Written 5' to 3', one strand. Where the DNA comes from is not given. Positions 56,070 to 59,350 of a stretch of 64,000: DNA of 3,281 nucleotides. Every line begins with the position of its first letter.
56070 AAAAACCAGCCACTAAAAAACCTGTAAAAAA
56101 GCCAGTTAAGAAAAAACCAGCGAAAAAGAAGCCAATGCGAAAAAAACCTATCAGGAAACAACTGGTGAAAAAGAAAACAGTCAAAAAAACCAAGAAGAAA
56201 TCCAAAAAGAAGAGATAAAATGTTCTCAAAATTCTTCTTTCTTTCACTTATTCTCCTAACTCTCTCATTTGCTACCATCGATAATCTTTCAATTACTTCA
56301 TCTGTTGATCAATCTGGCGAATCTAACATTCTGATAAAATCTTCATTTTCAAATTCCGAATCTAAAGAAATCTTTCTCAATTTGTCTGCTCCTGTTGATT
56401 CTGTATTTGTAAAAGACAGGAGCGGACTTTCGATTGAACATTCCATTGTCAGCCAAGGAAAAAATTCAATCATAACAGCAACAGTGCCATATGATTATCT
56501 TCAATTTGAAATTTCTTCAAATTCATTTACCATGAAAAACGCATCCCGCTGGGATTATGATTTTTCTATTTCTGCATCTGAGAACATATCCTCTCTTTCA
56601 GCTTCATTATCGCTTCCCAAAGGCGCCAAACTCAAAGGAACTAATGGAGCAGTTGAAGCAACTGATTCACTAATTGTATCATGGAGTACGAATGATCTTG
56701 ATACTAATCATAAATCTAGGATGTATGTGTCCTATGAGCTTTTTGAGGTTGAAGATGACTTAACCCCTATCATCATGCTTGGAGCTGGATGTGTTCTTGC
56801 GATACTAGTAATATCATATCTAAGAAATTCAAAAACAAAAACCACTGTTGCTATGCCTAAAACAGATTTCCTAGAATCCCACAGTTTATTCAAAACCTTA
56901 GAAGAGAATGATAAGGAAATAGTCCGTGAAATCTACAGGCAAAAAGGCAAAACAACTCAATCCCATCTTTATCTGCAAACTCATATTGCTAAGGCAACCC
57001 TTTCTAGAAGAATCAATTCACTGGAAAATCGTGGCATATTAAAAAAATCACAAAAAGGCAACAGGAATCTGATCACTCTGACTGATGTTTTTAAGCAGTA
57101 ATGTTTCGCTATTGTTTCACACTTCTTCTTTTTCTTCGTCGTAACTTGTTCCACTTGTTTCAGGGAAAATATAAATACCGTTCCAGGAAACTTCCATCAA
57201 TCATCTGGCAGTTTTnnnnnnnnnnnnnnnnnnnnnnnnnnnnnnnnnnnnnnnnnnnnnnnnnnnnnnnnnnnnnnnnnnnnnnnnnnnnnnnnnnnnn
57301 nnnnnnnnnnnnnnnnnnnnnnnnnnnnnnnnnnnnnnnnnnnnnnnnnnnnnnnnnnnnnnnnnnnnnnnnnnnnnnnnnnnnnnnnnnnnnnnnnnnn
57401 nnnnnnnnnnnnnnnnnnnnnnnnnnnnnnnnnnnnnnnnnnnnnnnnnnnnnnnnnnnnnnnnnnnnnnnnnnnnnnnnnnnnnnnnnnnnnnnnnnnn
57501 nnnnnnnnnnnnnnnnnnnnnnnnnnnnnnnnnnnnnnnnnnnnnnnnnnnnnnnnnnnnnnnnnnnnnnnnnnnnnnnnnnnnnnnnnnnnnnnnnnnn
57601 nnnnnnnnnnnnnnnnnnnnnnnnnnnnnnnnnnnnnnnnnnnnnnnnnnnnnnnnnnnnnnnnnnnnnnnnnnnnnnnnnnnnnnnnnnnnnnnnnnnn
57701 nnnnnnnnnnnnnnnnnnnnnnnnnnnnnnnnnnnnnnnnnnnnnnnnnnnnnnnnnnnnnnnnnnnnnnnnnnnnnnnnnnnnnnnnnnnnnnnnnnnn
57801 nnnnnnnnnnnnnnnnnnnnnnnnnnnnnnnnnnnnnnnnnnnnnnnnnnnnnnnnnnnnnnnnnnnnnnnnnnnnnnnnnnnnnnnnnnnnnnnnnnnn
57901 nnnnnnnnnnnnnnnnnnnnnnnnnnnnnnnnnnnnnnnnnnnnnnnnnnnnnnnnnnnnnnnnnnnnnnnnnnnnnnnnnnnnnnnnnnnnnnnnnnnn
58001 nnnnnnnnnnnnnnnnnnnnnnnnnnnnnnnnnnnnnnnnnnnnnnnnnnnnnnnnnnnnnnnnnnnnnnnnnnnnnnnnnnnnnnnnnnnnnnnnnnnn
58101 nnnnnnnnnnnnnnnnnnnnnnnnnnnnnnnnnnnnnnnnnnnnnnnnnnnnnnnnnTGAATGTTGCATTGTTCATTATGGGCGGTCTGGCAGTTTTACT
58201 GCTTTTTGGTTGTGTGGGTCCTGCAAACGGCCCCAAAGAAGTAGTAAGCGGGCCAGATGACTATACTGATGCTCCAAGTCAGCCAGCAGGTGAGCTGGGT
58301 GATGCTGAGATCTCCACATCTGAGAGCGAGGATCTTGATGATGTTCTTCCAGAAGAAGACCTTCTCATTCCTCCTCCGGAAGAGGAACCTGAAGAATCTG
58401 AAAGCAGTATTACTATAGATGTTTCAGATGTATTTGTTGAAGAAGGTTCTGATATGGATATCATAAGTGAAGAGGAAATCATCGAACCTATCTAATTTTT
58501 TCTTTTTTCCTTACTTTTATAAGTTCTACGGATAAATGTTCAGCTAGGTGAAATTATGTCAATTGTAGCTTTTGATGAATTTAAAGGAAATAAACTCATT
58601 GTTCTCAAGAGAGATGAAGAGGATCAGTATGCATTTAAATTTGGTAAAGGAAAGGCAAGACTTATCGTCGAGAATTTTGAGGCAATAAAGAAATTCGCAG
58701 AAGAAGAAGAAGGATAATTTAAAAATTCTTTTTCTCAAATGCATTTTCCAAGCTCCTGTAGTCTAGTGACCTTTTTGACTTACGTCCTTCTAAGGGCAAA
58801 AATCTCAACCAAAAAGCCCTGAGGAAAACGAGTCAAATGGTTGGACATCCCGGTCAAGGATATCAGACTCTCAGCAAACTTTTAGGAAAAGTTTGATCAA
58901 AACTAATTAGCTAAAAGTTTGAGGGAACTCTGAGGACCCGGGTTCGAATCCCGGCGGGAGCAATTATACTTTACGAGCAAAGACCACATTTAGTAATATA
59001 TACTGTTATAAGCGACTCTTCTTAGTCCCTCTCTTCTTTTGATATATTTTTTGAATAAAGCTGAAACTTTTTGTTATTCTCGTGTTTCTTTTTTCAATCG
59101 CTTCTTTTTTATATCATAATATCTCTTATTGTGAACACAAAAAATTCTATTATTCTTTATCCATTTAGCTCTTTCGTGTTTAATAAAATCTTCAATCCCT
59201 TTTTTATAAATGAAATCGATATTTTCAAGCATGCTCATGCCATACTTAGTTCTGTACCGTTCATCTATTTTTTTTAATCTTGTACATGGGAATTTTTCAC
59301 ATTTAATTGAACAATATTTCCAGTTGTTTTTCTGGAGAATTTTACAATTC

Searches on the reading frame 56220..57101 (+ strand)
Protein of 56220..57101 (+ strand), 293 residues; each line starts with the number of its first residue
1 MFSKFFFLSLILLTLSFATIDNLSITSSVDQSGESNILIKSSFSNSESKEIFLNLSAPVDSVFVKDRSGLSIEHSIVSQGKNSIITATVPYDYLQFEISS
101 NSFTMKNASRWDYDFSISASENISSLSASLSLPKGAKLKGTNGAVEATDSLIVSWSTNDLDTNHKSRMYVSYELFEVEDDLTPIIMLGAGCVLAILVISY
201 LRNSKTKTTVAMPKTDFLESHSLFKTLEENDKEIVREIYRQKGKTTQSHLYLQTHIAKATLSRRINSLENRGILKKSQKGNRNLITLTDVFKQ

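Call 16: search_protein_families(library=pfam, proteins=[window:56220-57101:+])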
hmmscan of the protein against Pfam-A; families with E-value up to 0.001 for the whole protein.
window:56220-57101:+ (293 aa): 4 families
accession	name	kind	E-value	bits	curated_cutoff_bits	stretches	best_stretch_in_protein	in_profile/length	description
PF24034.1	DUF7343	-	2e-09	37.6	27.6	1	229-287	3-61/62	Domain of unknown function (DUF7343)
PF12802.13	MarR_2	-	2.5e-05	24.8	27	1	234-276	10-52/61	MarR family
PF13412.12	HTH_24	-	4.5e-05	23.4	21.9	1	227-275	1-48/48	Winged helix-turn-helix DNA-binding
PF01047.28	MarR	-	0.00074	19.8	24.6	0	233-279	7-52/59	MarR family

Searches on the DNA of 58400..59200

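Call 7: search_rna_families(source=window, start=58400, end=59200, threshold=evalue, max_evalue=10, show_alignments=3)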
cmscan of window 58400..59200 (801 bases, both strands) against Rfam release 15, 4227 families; matches with E-value up to 10: 10.
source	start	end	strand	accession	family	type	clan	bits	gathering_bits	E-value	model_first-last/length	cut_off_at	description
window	58412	58520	+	RF03531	n00280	Gene; sRNA;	-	21.2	65.2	1.3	1-101/101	no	Clostridioides difficile sRNA included into helicase gene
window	58866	58955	+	RF00023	tmRNA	Gene;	CL00001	18.3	47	2.8e-05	1-374/374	no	transfer-messenger RNA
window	58647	58735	+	RF02397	sau-5971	Gene; sRNA;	-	17.9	90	1.9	1-96/96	no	Staphylococcus sRNA sau-5971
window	58421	58486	-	RF02403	Afu_328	Gene; snRNA; snoRNA; CD-box;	-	17.1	70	7.8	1-73/73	no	A. fumigatus snoRNA Afu_328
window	58505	58535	+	RF01350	CRISPR-DR41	Gene; CRISPR;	-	16.6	36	3.4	1-29/29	no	CRISPR RNA direct repeat element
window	58400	58466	+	RF00315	snoJ33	Gene; snRNA; snoRNA; CD-box;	-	16.4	45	2.5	10-81/81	5'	Small nucleolar RNA J33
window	58421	58443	+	RF01337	CRISPR-DR24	Gene; CRISPR;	-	16.1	35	4.2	1-30/30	no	CRISPR RNA direct repeat element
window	58926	58961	+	RF01684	mascRNA-menRNA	Gene;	-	14.3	42.5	8.2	1-56/56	no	MALAT1-associated small cytoplasmic RNA/MEN beta RNA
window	58400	58446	+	RF00067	SNORD15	Gene; snRNA; snoRNA; CD-box;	CL00045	11.9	75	5.7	98-146/146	5'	Small nucleolar RNA SNORD15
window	58881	58901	-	RF01985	ZEB2_AS1_2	Gene; lncRNA;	-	11.2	70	9.3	1-61/61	no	ZEB2 antisense RNA 1 conserved region 2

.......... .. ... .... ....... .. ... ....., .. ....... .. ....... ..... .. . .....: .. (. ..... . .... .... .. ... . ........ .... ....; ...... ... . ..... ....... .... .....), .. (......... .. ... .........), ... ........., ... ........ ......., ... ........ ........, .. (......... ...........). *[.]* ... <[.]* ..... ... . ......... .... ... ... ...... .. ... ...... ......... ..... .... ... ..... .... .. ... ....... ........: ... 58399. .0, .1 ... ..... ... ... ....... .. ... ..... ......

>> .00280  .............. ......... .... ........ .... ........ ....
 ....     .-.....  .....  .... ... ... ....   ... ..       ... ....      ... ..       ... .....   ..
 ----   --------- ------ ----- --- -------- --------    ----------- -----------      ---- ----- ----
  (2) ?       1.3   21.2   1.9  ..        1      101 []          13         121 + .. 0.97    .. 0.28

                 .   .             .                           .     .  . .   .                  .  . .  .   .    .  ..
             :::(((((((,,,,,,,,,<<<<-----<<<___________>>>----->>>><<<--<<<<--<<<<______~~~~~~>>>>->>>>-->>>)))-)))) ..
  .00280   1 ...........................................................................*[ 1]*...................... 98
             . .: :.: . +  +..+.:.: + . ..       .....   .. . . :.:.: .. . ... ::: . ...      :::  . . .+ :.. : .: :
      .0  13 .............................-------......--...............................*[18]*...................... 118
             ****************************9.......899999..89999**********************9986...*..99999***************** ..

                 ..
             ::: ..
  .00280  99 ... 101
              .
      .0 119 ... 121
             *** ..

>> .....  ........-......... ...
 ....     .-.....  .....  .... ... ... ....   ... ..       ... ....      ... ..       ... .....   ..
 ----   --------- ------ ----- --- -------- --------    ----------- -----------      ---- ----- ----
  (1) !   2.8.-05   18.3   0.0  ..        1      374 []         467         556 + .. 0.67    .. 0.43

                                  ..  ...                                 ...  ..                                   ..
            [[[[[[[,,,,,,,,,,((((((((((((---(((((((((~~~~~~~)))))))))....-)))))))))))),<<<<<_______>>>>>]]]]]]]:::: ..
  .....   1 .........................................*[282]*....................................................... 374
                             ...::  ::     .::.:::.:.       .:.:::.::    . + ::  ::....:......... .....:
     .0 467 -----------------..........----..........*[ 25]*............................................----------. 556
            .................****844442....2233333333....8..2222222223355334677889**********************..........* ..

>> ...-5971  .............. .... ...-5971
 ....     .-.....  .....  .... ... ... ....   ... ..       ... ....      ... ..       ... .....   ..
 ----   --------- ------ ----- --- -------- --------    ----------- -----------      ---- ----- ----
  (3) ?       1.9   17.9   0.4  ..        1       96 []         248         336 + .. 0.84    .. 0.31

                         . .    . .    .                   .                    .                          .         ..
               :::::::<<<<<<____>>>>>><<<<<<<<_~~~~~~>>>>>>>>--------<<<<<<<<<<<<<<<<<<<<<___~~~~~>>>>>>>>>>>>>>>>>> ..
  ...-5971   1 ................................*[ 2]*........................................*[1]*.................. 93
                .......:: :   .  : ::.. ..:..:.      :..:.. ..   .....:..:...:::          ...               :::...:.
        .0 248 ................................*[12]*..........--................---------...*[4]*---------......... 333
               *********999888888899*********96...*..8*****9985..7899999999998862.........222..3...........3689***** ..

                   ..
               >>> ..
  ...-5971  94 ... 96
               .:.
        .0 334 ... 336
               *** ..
